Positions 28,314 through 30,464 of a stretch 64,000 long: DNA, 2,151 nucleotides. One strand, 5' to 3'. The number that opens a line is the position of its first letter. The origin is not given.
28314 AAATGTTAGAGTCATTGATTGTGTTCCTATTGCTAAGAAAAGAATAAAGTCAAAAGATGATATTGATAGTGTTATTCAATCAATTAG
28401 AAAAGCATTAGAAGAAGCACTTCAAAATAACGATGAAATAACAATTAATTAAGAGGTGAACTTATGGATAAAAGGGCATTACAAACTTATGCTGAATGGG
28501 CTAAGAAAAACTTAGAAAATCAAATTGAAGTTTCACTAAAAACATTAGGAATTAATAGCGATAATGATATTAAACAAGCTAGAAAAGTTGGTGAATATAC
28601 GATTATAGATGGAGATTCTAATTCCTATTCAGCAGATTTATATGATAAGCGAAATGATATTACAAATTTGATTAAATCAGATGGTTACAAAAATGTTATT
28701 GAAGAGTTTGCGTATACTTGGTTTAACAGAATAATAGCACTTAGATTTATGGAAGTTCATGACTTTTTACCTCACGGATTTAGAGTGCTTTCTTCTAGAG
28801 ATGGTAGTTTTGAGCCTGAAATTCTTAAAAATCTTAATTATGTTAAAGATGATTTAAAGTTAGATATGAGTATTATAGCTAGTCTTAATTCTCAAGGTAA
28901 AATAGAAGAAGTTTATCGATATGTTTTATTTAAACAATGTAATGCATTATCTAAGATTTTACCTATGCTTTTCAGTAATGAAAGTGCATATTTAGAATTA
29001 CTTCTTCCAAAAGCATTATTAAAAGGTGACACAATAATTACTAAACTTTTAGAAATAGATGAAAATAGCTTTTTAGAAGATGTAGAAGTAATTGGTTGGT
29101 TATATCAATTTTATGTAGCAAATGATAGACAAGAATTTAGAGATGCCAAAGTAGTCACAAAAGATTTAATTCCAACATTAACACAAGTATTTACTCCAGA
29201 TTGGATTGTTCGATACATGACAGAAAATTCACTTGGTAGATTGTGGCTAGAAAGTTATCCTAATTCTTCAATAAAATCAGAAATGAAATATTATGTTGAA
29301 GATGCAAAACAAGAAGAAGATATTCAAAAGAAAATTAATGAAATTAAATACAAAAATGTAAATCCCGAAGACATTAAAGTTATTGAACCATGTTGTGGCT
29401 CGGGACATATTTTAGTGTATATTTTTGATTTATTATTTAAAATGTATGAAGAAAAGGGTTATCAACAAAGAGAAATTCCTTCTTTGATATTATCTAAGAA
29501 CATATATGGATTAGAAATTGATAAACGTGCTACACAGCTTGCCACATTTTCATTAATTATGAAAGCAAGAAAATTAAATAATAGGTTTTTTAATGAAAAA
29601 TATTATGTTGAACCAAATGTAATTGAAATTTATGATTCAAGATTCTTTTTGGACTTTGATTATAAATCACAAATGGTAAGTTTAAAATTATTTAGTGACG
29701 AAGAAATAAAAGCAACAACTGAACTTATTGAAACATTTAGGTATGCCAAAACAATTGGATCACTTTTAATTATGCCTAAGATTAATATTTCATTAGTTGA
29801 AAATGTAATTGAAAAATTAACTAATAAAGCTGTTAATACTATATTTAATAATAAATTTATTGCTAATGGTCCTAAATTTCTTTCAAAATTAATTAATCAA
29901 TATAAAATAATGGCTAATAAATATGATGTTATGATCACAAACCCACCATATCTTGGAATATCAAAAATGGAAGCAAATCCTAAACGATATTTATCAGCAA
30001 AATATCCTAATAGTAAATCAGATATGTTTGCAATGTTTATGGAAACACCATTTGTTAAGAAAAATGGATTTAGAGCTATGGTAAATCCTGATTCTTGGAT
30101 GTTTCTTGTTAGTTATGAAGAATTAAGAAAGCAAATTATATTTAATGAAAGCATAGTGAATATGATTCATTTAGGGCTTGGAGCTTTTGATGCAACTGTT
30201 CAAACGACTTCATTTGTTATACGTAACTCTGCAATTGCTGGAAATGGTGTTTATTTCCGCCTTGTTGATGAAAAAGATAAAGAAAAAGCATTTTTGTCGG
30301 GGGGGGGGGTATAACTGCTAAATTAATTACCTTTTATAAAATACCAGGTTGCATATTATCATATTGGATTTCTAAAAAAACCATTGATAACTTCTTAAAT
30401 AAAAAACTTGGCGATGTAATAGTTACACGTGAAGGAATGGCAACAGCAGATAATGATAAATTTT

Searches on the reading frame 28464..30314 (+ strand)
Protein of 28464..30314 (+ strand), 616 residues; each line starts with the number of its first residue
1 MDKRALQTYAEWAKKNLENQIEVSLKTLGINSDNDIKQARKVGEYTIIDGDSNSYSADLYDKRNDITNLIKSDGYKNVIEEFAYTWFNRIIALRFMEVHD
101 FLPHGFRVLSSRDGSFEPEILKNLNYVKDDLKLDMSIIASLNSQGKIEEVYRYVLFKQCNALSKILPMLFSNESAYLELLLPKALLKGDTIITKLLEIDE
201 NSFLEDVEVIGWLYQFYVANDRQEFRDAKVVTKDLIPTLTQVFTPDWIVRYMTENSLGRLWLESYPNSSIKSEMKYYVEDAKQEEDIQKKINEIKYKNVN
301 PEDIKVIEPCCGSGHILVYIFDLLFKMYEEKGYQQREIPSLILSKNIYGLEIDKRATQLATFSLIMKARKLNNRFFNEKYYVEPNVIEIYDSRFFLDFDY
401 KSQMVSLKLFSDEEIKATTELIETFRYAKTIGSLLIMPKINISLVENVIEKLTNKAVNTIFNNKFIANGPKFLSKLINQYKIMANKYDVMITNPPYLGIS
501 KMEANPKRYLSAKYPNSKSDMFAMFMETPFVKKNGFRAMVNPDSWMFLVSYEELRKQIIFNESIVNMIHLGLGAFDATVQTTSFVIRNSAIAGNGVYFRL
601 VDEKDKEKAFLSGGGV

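Call 7: search_protein_families(library=pfam, max_evalue=0.001, proteins=[window:28464-30314:+])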
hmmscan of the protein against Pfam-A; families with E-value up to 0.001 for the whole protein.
window:28464-30314:+ (616 aa): 3 families
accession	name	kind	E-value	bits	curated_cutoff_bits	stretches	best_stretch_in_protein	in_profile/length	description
PF07669.17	Eco57I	-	2.1e-20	74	25.3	1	345-570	1-165/171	Eco57I restriction-modification methylase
PF02384.22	N6_Mtase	-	5.2e-12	46.2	20.4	2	476-585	119-228/311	N-6 DNA Methylase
PF20473.4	MmeI_Mtase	-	6.8e-09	35.7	27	1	301-381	18-99/259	MmeI, DNA-methyltransferase domain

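Call 71: find_encoding_contigs(protein=window:28464-30314:+, flank=2000, max_places=10)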
Protein window:28464-30314:+ (616 aa): 1 contig read that carries it; 1 place shown.
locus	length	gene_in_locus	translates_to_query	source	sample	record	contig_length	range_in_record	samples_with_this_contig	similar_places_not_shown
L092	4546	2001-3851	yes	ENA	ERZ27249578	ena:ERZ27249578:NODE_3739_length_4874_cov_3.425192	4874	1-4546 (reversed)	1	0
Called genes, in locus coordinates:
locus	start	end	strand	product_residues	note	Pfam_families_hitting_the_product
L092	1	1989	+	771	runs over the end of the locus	?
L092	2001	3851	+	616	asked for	PF02384:N6_Mtase (faint), PF20473:MmeI_Mtase (weak), PF07669:Eco57I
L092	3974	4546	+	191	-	?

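Call 72: list_cluster_members(proteins=[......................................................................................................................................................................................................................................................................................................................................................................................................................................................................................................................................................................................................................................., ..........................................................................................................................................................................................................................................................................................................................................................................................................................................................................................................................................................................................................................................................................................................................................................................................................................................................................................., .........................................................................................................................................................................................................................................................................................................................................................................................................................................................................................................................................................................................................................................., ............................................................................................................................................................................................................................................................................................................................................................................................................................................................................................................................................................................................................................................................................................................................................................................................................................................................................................, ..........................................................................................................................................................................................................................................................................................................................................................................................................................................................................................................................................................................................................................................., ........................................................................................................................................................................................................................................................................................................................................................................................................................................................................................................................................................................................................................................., window:28464-30314:+])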
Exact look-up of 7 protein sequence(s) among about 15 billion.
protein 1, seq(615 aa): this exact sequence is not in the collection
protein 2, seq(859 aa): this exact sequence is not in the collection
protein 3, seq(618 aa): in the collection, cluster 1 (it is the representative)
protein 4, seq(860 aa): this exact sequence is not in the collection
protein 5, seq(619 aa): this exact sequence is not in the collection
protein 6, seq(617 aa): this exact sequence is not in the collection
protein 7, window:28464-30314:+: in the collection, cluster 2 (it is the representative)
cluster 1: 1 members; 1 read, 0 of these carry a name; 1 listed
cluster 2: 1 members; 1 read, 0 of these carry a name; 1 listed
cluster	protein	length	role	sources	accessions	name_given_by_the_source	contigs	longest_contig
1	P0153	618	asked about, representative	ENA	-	-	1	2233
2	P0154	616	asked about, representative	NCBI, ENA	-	-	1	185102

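Call 73: find_encoding_contigs(protein=P0153, flank=3000, max_places=5)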
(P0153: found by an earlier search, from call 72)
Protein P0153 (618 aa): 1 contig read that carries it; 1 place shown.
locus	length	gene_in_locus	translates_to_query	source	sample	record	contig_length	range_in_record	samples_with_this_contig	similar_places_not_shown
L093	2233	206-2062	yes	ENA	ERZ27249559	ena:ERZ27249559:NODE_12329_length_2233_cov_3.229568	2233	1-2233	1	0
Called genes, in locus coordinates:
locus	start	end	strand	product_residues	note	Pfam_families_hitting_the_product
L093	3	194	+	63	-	?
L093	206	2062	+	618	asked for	PF02384:N6_Mtase (faint), PF20473:MmeI_Mtase (weak), PF07669:Eco57I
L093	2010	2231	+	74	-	?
